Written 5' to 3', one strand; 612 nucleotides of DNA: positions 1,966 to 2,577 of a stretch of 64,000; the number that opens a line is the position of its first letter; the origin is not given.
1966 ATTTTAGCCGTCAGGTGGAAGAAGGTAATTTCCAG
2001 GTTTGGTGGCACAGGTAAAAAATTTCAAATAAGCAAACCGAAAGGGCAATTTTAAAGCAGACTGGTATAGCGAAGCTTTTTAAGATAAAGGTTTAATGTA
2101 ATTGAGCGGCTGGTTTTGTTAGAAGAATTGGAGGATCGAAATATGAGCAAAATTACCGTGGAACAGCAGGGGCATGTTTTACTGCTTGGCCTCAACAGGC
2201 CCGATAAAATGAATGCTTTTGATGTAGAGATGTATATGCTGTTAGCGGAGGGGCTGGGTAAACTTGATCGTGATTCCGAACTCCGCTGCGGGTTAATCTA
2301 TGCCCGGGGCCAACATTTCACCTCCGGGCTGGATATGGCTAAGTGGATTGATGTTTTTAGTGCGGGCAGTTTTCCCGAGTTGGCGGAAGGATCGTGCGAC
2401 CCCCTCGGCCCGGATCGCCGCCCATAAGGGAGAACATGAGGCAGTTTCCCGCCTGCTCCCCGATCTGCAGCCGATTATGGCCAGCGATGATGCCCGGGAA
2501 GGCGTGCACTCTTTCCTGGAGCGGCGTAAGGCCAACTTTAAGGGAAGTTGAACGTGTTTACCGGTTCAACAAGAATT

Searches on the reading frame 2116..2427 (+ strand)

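Call 9: search_protein_families(library=pfam, proteins=[window:2116-2427:+], max_evalue=0.01)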
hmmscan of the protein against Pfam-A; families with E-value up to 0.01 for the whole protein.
window:2116-2427:+ (103 aa): 2 families
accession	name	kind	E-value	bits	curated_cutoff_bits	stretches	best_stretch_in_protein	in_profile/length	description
PF16113.10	ECH_2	-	1.1e-05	25.6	27.2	1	24-81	4-62/335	Enoyl-CoA hydratase/isomerase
PF00378.25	ECH_1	-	1.4e-05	25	27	1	17-76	2-61/251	Enoyl-CoA hydratase/isomerase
